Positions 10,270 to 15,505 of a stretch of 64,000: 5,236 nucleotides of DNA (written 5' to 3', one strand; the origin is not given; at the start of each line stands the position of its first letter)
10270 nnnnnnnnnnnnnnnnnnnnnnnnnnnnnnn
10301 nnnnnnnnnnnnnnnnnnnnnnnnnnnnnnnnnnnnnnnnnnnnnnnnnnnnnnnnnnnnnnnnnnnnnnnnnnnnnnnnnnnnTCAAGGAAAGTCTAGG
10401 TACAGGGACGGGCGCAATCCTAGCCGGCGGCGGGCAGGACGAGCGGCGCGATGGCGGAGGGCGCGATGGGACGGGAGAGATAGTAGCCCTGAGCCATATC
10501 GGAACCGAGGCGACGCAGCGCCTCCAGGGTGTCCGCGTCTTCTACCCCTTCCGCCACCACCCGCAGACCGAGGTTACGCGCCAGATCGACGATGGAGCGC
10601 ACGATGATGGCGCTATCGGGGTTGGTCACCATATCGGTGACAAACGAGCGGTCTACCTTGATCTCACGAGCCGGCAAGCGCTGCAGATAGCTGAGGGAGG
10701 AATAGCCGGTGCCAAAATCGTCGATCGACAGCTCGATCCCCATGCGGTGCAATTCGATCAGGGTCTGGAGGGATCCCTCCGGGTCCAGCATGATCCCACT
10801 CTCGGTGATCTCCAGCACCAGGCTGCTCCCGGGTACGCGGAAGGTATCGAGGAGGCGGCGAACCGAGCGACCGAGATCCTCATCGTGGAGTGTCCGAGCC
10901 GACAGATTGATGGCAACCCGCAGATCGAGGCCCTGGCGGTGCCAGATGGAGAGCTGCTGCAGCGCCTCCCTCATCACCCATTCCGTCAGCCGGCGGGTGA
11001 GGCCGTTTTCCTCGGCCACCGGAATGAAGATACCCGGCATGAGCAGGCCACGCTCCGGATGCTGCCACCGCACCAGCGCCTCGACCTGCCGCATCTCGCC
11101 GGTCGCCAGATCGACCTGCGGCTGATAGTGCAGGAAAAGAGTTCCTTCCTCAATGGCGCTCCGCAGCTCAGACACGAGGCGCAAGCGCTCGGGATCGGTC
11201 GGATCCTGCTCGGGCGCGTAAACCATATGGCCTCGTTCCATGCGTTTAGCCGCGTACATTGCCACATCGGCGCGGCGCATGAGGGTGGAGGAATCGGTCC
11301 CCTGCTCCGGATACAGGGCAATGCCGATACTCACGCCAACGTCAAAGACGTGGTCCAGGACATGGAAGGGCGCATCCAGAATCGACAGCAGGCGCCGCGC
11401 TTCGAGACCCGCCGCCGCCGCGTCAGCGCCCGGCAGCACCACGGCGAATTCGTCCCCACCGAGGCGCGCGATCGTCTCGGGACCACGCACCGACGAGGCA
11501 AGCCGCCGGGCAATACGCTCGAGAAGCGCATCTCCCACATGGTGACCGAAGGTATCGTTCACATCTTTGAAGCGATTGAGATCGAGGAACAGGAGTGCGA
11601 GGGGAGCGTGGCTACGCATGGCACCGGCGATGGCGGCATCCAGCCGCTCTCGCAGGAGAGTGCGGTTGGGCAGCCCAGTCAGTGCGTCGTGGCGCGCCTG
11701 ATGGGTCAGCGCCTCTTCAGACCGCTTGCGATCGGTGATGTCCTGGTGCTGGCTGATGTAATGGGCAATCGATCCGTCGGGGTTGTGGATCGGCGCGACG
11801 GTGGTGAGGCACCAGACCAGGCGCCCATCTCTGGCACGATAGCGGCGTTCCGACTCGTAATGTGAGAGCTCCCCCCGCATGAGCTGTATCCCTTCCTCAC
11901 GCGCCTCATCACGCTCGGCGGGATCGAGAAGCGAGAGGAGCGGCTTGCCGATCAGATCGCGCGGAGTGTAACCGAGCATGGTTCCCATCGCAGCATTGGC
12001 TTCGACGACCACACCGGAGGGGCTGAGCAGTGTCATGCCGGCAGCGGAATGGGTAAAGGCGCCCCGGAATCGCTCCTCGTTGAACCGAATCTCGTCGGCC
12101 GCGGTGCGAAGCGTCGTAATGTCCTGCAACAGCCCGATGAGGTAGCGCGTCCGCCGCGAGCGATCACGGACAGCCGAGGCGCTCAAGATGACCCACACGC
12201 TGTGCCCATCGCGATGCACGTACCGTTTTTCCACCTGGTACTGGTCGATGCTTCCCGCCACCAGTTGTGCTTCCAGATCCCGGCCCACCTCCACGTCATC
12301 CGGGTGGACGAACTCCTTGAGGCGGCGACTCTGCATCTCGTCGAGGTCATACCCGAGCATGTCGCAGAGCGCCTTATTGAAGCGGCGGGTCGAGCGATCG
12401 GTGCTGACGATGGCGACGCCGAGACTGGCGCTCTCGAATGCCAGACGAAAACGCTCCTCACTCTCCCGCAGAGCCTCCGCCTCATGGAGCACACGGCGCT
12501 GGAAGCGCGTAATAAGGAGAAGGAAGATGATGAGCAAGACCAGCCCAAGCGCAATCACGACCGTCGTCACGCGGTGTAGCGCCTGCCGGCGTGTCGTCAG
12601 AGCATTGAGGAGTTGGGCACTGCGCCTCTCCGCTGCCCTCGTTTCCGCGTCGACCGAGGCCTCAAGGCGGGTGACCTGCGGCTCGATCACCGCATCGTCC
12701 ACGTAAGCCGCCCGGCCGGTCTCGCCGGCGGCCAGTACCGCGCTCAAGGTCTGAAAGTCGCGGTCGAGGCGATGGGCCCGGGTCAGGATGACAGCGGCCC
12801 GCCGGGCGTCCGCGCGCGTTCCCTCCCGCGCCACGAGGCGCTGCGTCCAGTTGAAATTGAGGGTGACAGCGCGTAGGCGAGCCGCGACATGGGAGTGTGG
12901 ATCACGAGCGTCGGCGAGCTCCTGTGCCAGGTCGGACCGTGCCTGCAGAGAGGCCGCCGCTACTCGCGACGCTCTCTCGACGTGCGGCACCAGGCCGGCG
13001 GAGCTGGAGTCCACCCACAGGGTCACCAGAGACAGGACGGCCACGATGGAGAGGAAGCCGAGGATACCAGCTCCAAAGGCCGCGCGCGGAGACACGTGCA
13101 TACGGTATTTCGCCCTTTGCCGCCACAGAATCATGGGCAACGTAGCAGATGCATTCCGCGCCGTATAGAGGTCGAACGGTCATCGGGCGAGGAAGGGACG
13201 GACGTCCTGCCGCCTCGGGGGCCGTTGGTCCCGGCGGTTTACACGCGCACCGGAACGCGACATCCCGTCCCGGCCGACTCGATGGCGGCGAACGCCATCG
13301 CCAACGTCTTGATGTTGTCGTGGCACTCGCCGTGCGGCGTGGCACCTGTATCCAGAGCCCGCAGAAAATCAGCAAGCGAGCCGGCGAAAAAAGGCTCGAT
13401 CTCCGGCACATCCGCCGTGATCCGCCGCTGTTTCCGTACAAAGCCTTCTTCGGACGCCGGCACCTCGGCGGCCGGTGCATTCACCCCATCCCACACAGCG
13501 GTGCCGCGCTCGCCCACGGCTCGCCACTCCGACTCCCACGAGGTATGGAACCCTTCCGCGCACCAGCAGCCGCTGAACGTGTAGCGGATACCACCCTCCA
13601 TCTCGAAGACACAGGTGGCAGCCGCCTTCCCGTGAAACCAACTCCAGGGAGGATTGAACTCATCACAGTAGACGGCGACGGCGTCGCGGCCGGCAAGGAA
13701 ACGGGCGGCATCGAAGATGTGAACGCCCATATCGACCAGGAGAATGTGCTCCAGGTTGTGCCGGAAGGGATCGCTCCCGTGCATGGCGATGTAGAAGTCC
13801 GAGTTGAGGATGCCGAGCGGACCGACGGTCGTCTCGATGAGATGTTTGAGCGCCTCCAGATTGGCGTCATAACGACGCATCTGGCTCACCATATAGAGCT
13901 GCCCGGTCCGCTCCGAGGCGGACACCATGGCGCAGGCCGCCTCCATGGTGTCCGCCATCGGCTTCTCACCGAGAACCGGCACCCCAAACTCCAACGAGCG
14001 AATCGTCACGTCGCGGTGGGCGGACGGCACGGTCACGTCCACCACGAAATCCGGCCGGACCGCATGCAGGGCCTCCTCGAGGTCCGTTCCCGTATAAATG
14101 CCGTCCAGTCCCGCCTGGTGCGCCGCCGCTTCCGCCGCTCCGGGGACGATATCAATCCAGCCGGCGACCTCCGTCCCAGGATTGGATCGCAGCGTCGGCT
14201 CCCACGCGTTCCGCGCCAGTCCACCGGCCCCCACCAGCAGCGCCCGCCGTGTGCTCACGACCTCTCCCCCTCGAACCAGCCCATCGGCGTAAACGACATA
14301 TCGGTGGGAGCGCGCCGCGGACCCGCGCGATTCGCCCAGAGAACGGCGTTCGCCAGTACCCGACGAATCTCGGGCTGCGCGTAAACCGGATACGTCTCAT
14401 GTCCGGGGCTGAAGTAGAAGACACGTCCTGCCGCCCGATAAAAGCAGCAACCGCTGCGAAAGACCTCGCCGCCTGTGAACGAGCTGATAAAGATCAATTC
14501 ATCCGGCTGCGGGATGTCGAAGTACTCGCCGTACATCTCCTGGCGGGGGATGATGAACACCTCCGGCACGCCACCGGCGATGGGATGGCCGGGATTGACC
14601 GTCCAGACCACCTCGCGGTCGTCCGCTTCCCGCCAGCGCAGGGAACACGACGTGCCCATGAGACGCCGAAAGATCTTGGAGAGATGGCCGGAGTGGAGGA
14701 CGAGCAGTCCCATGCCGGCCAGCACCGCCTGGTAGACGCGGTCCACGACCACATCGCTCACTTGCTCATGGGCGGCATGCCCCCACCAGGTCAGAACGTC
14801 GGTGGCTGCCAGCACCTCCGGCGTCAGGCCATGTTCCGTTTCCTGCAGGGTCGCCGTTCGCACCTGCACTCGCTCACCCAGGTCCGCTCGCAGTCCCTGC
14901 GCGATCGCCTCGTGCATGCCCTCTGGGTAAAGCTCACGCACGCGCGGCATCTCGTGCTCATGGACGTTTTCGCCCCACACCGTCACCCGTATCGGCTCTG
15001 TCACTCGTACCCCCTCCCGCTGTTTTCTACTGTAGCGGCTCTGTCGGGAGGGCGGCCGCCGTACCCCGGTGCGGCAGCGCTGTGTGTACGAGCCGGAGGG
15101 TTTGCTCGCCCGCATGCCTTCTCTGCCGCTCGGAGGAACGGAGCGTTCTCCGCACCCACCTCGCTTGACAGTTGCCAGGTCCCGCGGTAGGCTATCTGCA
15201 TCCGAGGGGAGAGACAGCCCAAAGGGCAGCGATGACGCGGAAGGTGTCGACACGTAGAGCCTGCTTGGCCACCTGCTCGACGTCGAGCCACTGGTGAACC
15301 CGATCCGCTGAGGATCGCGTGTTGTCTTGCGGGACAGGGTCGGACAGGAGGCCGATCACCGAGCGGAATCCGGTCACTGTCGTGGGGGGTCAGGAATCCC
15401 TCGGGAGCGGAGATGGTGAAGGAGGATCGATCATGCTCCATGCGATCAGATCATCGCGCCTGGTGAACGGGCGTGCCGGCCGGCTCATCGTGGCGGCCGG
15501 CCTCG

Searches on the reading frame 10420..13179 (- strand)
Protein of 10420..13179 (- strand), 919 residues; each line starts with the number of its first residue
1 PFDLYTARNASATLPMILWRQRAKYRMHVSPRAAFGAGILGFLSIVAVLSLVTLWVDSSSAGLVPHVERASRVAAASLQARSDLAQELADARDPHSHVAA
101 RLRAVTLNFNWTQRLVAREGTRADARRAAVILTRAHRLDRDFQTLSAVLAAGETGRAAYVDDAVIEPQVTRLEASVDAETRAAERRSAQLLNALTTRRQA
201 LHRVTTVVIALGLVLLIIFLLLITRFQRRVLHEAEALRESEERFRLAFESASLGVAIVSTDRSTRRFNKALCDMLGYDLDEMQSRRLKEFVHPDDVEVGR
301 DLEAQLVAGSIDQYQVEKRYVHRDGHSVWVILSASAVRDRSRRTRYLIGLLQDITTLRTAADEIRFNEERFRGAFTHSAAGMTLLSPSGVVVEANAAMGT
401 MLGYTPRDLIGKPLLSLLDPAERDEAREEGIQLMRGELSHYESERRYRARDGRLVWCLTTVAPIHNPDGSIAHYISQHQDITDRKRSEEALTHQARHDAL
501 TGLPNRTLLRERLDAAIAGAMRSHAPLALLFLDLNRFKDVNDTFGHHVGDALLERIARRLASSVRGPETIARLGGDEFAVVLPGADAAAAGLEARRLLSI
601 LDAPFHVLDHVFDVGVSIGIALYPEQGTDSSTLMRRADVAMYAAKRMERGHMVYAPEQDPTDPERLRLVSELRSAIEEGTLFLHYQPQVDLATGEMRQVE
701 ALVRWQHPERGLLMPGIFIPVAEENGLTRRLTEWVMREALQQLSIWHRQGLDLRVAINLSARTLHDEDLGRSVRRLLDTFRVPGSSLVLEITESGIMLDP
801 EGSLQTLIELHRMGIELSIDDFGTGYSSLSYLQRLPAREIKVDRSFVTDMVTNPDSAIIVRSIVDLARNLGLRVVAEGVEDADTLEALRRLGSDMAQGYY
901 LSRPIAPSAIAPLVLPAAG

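Call 10: search_protein_families(library=pfam, proteins=[window:10420-13179:-], max_evalue=0.0001)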
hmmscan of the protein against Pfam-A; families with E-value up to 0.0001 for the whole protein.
window:10420-13179:- (919 aa): 7 families
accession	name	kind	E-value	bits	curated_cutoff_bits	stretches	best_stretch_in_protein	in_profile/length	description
PF00563.25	EAL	-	3.8e-77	259.3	31.3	1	671-904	3-236/236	EAL domain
PF00990.26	GGDEF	-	8.8e-47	159.3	23.8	1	495-649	1-159/161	Diguanylate cyclase, GGDEF domain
PF13426.13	PAS_9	-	2.8e-30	105.1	27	2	381-483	3-103/103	PAS domain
PF08447.18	PAS_3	-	1.4e-28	99.4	25.6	2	268-350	5-88/89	PAS fold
PF00989.32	PAS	-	3e-28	98.5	22.6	2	370-481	2-113/113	PAS fold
PF08448.16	PAS_4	-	1.2e-25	90.3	23.1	2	375-486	1-110/110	PAS fold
PF13188.13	PAS_8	-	4.1e-17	61.8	21.8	1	242-297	1-56/65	PAS domain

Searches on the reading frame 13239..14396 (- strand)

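Call 62: search_protein_families(library=pfam, proteins=[window:13239-14396:-], max_evalue=0.001)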
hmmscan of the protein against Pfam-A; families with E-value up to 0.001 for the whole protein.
window:13239-14396:- (385 aa): 3 families
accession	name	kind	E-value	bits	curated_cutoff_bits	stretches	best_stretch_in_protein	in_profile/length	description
PF01408.29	GFO_IDH_MocA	-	2e-16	61.2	24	1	51-170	2-118/120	Oxidoreductase family, NAD-binding Rossmann fold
PF22725.1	GFO_IDH_MocA_C3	-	1.1e-09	38.7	27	1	199-300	21-123/124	GFO/IDH/MocA C-terminal domain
PF02894.22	GFO_IDH_MocA_C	-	2e-07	31.5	22.9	1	219-382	42-217/218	Oxidoreductase family, C-terminal alpha/beta domain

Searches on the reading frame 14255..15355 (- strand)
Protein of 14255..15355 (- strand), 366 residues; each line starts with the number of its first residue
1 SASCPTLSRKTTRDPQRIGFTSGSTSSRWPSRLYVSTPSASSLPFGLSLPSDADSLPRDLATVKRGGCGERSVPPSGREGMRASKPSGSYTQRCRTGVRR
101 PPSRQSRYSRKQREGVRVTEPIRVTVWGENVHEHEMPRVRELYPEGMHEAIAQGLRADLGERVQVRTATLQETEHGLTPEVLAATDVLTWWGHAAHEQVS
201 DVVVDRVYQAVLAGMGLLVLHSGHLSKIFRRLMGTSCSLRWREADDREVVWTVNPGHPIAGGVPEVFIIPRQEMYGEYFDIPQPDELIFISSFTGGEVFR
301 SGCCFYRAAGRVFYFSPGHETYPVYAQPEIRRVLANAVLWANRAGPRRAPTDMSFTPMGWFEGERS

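Call 62: search_protein_families(library=pfam, proteins=[window:14255-15355:-], max_evalue=0.001)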
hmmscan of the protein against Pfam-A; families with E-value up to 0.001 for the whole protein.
window:14255-15355:- (366 aa): 1 family
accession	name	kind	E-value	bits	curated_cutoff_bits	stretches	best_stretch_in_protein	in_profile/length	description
PF06283.17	ThuA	-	6.2e-32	112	33.4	1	123-341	1-209/209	Trehalose utilisation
